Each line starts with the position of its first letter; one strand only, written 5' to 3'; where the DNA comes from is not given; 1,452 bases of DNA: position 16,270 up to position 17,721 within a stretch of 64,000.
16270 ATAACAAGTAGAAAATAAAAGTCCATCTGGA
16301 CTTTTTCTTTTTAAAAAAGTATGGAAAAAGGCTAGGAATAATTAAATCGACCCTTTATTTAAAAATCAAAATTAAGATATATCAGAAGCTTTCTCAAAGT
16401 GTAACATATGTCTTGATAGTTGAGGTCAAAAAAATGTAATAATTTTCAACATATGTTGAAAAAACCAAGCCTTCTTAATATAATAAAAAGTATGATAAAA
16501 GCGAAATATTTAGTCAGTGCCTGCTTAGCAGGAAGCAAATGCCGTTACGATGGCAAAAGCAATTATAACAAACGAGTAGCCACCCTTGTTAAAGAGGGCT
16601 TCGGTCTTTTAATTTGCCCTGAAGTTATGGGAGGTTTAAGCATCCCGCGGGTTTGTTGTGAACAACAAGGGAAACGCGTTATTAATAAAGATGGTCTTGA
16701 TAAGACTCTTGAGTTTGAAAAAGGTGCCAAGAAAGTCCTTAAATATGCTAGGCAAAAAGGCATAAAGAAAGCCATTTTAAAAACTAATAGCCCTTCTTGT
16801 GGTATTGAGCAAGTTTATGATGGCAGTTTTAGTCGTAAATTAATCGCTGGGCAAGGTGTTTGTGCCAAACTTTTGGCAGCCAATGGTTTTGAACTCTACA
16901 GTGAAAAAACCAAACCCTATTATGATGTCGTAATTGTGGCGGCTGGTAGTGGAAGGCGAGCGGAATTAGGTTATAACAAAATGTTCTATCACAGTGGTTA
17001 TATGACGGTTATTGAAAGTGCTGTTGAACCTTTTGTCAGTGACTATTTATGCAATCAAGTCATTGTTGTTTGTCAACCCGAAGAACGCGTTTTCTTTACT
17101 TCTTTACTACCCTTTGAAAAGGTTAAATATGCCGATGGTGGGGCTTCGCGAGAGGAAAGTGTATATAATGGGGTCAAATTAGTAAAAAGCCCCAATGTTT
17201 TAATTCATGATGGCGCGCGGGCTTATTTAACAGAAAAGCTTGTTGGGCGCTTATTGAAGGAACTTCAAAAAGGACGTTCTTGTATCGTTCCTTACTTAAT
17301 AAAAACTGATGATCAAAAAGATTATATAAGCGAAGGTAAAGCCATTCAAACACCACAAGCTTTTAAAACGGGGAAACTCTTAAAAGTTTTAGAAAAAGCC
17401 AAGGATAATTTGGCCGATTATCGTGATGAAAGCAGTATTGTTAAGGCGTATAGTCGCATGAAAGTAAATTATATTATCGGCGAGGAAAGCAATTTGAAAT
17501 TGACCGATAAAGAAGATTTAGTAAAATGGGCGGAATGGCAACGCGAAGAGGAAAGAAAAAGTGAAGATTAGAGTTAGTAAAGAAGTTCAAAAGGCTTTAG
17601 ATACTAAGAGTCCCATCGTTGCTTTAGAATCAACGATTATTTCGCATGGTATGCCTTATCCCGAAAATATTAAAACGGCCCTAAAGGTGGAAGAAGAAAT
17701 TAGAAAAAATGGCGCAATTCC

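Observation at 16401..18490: DUF523 (TudS-like thiouracil desulfidase) fused to an IspD/MobA-like nucleotidyltransferase, adjacent to pseudouridine-5'-phosphate glycosidase, behind paired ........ palindromes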

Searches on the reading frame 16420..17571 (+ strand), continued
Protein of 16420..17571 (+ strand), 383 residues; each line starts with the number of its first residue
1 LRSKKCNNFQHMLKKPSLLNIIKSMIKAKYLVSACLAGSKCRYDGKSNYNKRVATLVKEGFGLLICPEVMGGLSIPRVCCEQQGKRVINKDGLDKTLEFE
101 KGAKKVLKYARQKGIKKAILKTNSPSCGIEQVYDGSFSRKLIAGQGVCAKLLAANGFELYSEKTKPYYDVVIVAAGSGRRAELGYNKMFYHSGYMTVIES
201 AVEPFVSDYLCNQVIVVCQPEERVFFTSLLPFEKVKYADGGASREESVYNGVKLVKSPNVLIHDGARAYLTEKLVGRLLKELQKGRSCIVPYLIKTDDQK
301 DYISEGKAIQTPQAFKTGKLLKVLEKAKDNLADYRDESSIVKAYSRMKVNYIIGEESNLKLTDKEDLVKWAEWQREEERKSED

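Call 73: search_protein_families(library=ncbifam, proteins=[L001:7054-7932:-, L004:7040-7912:-, L022:11060-11968:+], max_evalue=0.00001)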
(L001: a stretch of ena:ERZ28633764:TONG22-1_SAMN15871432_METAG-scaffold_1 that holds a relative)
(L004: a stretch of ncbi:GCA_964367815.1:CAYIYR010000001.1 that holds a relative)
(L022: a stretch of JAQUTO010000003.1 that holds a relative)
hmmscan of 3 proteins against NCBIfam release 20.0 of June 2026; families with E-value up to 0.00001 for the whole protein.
L001:7054-7932:- (292 aa): 196 families (the best 25 are shown)
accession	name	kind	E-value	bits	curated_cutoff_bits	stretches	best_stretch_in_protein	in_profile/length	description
NF004846.0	PRK06197.1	subfamily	1.9e-59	201.4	268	1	6-261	16-273/306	oxidoreductase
NF004845.0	PRK06196.1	subfamily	1.4e-49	169.2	414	1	5-252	28-275/320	oxidoreductase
NF004513.0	PRK05854.1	subfamily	5.2e-40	137.4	282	1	5-210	14-221/314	SDR family oxidoreductase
NF005372.1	PRK06914.1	subfamily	6.9e-28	97.7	320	1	6-142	2-141/279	SDR family oxidoreductase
NF009466.0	PRK12826.1-2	subfamily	1.5e-27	96.6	222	1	5-247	2-235/248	3-oxoacyl-ACP reductase FabG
TIGR01289.1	LPOR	equivalog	2.8e-27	96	331.35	1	5-141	2-144/315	protochlorophyllide reductase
NF004825.0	PRK06181.1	equivalog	5.1e-24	85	215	1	1-143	1-145/268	SDR family oxidoreductase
NF005539.0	PRK07201.1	equivalog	7e-24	84.5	549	1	4-139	368-507/657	SDR family oxidoreductase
TIGR01830.1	3oxo_ACP_reduc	equivalog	4.9e-23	82.1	297.75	1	9-155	1-148/239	3-oxoacyl-[acyl-carrier-protein] reductase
NF004791.0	PRK06138.1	equivalog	5.3e-23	81.6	312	1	4-135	3-135/252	SDR family oxidoreductase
NF004197.0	PRK05653.1-1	equivalog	9.8e-23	81.1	332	1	4-142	5-145/249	3-oxoacyl-ACP reductase FabG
NF009468.0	PRK12826.1-4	equivalog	1.1e-22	81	318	1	3-239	4-230/256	SDR family oxidoreductase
NF005559.1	PRK07231.1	subfamily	2.2e-22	79.8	215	1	4-243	2-234/249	glucose 1-dehydrogenase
NF005854.0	PRK07775.1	equivalog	3.5e-22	79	260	1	6-131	10-137/274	SDR family oxidoreductase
NF005672.0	PRK07454.1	equivalog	3.8e-22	78.6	234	1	5-147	5-150/241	SDR family oxidoreductase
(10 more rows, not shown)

L004:7040-7912:- (290 aa): 199 families (the best 25 are shown)
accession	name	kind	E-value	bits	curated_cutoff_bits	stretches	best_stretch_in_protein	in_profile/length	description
NF004846.0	PRK06197.1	subfamily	8.3e-64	215.7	268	1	4-249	17-262/306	oxidoreductase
NF004845.0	PRK06196.1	subfamily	1.4e-51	175.7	414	1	3-279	29-314/320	oxidoreductase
NF004513.0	PRK05854.1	subfamily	5.7e-41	140.5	282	1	3-208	15-221/314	SDR family oxidoreductase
TIGR01289.1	LPOR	equivalog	6.6e-35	121.1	331.35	1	2-139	2-144/315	protochlorophyllide reductase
NF009466.0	PRK12826.1-2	subfamily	5.5e-28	98.1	222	1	2-247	2-236/248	3-oxoacyl-ACP reductase FabG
NF005806.0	PRK07666.1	equivalog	7.1e-27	94.2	286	1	2-209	6-200/239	3-ketoacyl-ACP reductase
NF005559.1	PRK07231.1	subfamily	2.5e-25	89.4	215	1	2-203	3-191/249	glucose 1-dehydrogenase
NF009468.0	PRK12826.1-4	equivalog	2.6e-25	89.6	318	1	2-206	6-198/256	SDR family oxidoreductase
NF004825.0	PRK06181.1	equivalog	1e-24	87.3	215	1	2-203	5-193/268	SDR family oxidoreductase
NF005594.0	PRK07326.1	equivalog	1.7e-24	86.7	271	1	2-204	5-192/237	SDR family oxidoreductase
NF005372.1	PRK06914.1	subfamily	3.1e-24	85.7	320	1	2-140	1-141/279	SDR family oxidoreductase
NF009093.0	PRK12429.1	subfamily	7e-24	84.5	258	1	1-205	3-194/259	3-hydroxybutyrate dehydrogenase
NF005672.0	PRK07454.1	equivalog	4.1e-23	81.8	234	1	3-203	6-193/241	SDR family oxidoreductase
NF006509.0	PRK08945.1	equivalog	4.5e-23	81.7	269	1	2-202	12-203/248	YciK family oxidoreductase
TIGR01963.1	PHB_DH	subfamily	4.8e-23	81.7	307.05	1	3-204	1-189/255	3-hydroxybutyrate dehydrogenase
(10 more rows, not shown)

L022:11060-11968:+ (302 aa): 22 families
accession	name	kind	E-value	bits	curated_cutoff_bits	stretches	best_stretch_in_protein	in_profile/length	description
NF007355.0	PRK09850.1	equivalog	1.4e-54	185.3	540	1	4-295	8-307/313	pseudouridine kinase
NF007416.0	PRK09954.1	equivalog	2.9e-35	121.8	561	1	6-274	63-338/362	sugar kinase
TIGR02152.1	D_ribokin_bact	equivalog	2e-28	99.6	299.65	1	3-278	1-283/298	ribokinase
TIGR03168.1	1-PFK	subfamily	1.7e-20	73.2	216.4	1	34-291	33-296/305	hexose kinase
TIGR04382.1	myo_inos_iolC_N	equivalog_domain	1.3e-19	70.7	300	2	169-277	182-291/309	5-dehydro-2-deoxygluconokinase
TIGR02198.1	rfaE_dom_I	equivalog_domain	8e-19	67.9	345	1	37-277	48-298/315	D-glycero-beta-D-manno-heptose-7-phosphate kinase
NF008353.0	PRK11142.1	equivalog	1e-18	67.9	341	1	32-279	35-287/307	ribokinase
TIGR03828.1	pfkB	equivalog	1.9e-18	66.5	292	1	35-283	34-290/305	1-phosphofructokinase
NF007321.0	PRK09813.1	equivalog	2.1e-13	50.3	247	0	36-100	24-88/261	fructoselysine 6-kinase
NF041633.1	trifunc_aldol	exception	3.6e-13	48.8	700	0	29-93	266-329/580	KHG/KDPG aldolase/sugar kinase fusion protein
NF053626.1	RibKinHalex1628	equivalog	8.9e-13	48.4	330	1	34-295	36-292/293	ATP-dependent ribose-1-phosphate kinase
NF006957.1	PRK09434.1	equivalog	3e-12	46.7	450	1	180-273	184-278/302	fructokinase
NF008454.0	PRK11316.1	equivalog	7.8e-12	44.5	521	1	37-299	51-317/475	bifunctional D-glycero-beta-D-manno-heptose-7-phosphate kinase/D-glycero-beta-D-manno-heptose 1-phosphate adenylyltransferase HldE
NF040938.1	KDG_KDGal_kin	equivalog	9.7e-12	44.6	400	1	184-277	192-285/305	bifunctional 2-dehydro-3-deoxygluconokinase/2-dehydro-3-deoxygalactonokinase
NF052444.1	DhDoxglucKinKdgK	equivalog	2e-10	40.6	400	1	26-96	15-89/303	2-dehydro-3-deoxygluconokinase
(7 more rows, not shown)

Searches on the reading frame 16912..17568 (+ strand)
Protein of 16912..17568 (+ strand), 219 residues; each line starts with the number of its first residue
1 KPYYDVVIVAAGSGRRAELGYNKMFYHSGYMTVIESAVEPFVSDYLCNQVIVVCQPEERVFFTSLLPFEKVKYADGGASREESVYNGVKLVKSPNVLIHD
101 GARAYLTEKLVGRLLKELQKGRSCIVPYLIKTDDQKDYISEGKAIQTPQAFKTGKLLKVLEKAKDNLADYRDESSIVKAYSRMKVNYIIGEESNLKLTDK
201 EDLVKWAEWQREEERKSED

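Call 41: search_protein_representatives(protein=window:16912-17568:+)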
Query: 219 residues. Proteins with E-value up to 0.001 (for the whole library): 9469; up to 1e-10: 1630; up to 1e-30: 10. The best 150 are listed.
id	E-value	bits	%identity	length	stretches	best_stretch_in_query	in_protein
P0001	3.5e-139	477.3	99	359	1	1-219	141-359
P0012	2.2e-41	157.8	44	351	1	3-211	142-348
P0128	2.2e-40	154.5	43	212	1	4-207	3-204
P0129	4.0e-35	137.4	42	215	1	4-203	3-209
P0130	4.2e-35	137.3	42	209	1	4-204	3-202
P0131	5.9e-35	136.8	41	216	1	4-207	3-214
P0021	4.9e-34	133.8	41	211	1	4-203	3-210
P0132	1.2e-33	132.6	38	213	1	4-204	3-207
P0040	4.1e-32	127.5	39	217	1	4-206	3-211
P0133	1.1e-31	126.1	38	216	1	4-203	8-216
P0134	4.0e-30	121.0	35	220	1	4-215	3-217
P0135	4.8e-30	120.8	39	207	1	4-202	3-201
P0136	4.8e-30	120.8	39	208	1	4-205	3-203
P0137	1.2e-29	119.4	39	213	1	4-203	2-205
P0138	1.7e-29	118.9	40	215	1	4-203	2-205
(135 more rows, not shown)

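Call 54: find_homologous_proteins(query=A3, max_evalue=1e-20)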
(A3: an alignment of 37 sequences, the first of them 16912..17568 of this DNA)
Query A3 (37 sequences) (219 aa, profile of the alignment): 5411 proteins with E <= 1e-20 among 8000 candidates; the best 120 are listed.
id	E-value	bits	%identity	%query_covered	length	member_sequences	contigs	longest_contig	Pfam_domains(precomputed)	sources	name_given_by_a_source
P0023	1.2e-90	321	40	94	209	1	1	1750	PF01128.26,PF12804.14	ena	-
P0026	2.0e-90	320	39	94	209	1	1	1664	PF01128.26,PF12804.14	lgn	-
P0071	2.6e-90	320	35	91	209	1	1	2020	PF01128.26,PF12804.14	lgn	-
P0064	4.5e-90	319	36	91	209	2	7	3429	PF01128.26,PF12804.14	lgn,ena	-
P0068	5.9e-90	318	37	91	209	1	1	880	PF01128.26,PF12804.14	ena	-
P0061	1.4e-89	317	37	91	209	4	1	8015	PF01128.26,PF12804.14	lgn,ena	-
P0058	1.5e-89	317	38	91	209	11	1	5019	PF01128.26,PF12804.14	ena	-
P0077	2.4e-89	316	36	91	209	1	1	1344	PF01128.26,PF12804.14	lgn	-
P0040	3.4e-88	313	36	95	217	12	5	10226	PF01128.26,PF12804.14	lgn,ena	-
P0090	4.1e-88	312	36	91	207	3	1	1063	PF01128.26,PF12804.14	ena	-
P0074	8.2e-88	311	34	94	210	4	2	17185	PF01128.26,PF12804.14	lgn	-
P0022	9.3e-88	311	40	94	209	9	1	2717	PF01128.26,PF12804.14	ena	-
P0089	2.1e-87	310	36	91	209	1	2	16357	PF01128.26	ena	-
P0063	5.2e-87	309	37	91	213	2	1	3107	PF01128.26,PF12804.14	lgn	-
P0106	9.9e-87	308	35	91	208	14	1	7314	PF01128.26,PF12804.14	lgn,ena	-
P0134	6.0e-76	273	35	97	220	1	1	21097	PF01128.26,PF12804.14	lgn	-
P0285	6.7e-73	263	40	91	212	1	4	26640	PF01128.26,PF12804.14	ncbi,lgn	-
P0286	1.6e-72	261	35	91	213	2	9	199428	PF01128.26,PF12804.14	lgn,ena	-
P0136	1.7e-68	248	38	91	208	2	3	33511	PF01128.26,PF12804.14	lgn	-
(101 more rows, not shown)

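Call 56: find_encoding_contigs(protein=P0286, flank=6000, max_places=2)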
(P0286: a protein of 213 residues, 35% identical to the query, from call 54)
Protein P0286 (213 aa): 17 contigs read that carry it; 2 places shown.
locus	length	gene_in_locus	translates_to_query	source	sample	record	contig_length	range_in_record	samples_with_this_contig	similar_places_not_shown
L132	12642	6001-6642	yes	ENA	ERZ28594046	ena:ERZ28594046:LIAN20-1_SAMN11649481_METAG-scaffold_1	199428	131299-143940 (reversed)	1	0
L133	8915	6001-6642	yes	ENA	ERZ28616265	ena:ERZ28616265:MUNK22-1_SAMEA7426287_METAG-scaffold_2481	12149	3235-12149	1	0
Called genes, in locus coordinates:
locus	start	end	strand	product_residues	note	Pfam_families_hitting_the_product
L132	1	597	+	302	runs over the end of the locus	PF01430:HSP33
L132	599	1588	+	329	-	PF00724:Oxidored_FMN (faint), PF01207:Dus, PF01180:DHO_dh (faint)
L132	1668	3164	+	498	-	PF01336:tRNA_anti-codon, PF00152:tRNA-synt_2, PF01409:tRNA-synt_2d (faint)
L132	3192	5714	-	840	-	PF02867:Ribonuc_red_lgC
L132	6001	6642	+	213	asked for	PF01128:IspD, PF12804:NTP_transf_3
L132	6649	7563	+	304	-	PF00294:PfkB, PF08543:Phos_pyr_kin (weak)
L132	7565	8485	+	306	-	PF04227:Indigoidine_A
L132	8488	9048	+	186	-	PF06161:DUF975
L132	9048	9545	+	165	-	PF13673:Acetyltransf_10, PF00583:Acetyltransf_1, PF13508:Acetyltransf_7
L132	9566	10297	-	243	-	PF02463:SMC_N (weak), PF00005:ABC_tran, PF13304:AAA_21 (faint)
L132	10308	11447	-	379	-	PF00528:BPD_transp_1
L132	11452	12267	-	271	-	PF00497:SBP_bac_3, PF10613:Lig_chan-Glu_bd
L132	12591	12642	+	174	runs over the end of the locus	-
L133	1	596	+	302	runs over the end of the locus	PF01430:HSP33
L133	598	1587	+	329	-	PF00724:Oxidored_FMN (faint), PF01207:Dus, PF01180:DHO_dh (faint)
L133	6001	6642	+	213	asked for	PF01128:IspD, PF12804:NTP_transf_3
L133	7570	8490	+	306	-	PF04227:Indigoidine_A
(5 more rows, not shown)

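Call 57: find_encoding_contigs(protein=P0285, flank=6000, max_places=2)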
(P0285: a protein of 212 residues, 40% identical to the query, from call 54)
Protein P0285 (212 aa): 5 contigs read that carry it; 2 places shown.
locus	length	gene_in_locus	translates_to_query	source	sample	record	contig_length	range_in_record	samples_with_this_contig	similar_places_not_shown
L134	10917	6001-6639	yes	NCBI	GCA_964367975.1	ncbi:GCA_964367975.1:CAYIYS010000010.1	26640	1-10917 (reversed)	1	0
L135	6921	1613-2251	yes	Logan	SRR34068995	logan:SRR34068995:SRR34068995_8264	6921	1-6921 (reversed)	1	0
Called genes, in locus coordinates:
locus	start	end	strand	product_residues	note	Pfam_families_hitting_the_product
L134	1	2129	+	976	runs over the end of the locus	PF02687:FtsX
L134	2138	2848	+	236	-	PF00005:ABC_tran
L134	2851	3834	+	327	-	PF00724:Oxidored_FMN (faint), PF01207:Dus, PF01180:DHO_dh (faint), PF00977:His_biosynth (weak)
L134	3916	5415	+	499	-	PF01336:tRNA_anti-codon, PF00152:tRNA-synt_2, PF01409:tRNA-synt_2d (faint)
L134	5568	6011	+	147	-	PF04463:2-thiour_desulf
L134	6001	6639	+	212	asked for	PF01128:IspD, PF12804:NTP_transf_3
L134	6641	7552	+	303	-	PF00294:PfkB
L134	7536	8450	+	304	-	PF04227:Indigoidine_A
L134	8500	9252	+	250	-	PF06161:DUF975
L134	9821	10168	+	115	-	PF14317:YcxB (weak)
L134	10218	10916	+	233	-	?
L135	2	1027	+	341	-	?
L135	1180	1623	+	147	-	PF04463:2-thiour_desulf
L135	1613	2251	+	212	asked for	PF01128:IspD, PF12804:NTP_transf_3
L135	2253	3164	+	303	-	PF00294:PfkB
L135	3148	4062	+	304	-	PF04227:Indigoidine_A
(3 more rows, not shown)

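Call 58: find_encoding_contigs(protein=P0134, flank=6000, max_places=2)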
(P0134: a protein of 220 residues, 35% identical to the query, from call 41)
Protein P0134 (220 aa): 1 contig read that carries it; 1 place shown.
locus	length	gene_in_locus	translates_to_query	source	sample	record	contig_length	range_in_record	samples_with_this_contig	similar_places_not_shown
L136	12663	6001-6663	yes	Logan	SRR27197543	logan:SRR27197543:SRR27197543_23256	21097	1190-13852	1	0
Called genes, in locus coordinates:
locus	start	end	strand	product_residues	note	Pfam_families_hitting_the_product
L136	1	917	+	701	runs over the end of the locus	?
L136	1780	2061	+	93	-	PF12840:HTH_20, PF13412:HTH_24, PF24034:DUF7343, PF01022:HTH_5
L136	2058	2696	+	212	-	PF13630:SdpI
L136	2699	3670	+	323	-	PF00724:Oxidored_FMN (faint), PF01180:DHO_dh (faint), PF01207:Dus, PF00977:His_biosynth (faint)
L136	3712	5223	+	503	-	PF01336:tRNA_anti-codon, PF00152:tRNA-synt_2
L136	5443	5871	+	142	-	PF04463:2-thiour_desulf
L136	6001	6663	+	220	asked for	PF01128:IspD, PF12804:NTP_transf_3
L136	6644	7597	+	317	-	PF00294:PfkB, PF08543:Phos_pyr_kin (weak)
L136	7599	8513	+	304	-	PF04227:Indigoidine_A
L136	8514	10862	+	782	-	PF01136:Peptidase_U32, PF12392:DUF3656, PF01136:Peptidase_U32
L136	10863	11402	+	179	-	PF14317:YcxB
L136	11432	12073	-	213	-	PF06445:GyrI-like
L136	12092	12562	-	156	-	PF06713:bPH_4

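Call 59: find_encoding_contigs(protein=P0136, flank=6000, max_places=2)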
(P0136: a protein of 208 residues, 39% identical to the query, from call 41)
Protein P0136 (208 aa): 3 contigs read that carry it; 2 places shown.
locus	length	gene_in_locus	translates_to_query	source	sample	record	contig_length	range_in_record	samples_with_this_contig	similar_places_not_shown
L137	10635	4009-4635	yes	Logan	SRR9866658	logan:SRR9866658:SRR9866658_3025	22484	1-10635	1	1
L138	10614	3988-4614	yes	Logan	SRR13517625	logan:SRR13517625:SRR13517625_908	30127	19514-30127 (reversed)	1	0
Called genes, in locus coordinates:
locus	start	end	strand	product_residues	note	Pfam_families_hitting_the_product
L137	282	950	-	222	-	PF01966:HD (weak)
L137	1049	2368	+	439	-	PF01554:MatE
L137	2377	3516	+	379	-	-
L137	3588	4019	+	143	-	PF04463:2-thiour_desulf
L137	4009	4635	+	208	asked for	PF01128:IspD, PF12804:NTP_transf_3 (weak)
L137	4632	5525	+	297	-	PF00294:PfkB, PF08543:Phos_pyr_kin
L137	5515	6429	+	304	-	PF04227:Indigoidine_A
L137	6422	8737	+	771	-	PF01136:Peptidase_U32, PF12392:DUF3656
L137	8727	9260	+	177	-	PF14317:YcxB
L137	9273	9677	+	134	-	PF00571:CBS (weak)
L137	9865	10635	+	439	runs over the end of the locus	PF00860:Xan_ur_permease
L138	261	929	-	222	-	PF01966:HD (weak)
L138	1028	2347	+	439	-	PF01554:MatE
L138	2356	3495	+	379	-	-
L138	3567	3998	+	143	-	PF04463:2-thiour_desulf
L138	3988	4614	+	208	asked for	PF01128:IspD, PF12804:NTP_transf_3 (weak)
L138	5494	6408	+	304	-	PF04227:Indigoidine_A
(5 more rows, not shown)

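Call 73: search_protein_families(library=ncbifam, proteins=[L137:9865-10635:+], max_evalue=0.00001)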
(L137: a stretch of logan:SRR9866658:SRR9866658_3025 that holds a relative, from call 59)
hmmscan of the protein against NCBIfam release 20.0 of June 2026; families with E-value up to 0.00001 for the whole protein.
L137:9865-10635:+ (257 aa): 4 families
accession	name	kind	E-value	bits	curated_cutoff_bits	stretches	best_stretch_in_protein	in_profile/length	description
NF007995.0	PRK10720.1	equivalog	1.6e-54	185.4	477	1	5-240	3-225/429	uracil permease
TIGR00801.1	ncs2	superfamily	1.9e-51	175.4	291.8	1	13-238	1-229/415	NCS2 family nucleobase:cation symporter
TIGR03616.1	RutG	equivalog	1.2e-40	139.5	758.65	1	6-247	19-253/429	pyrimidine utilization transport protein G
TIGR03173.1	pbuX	subfamily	4.5e-18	65.2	414.15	1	22-207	1-197/407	xanthine permease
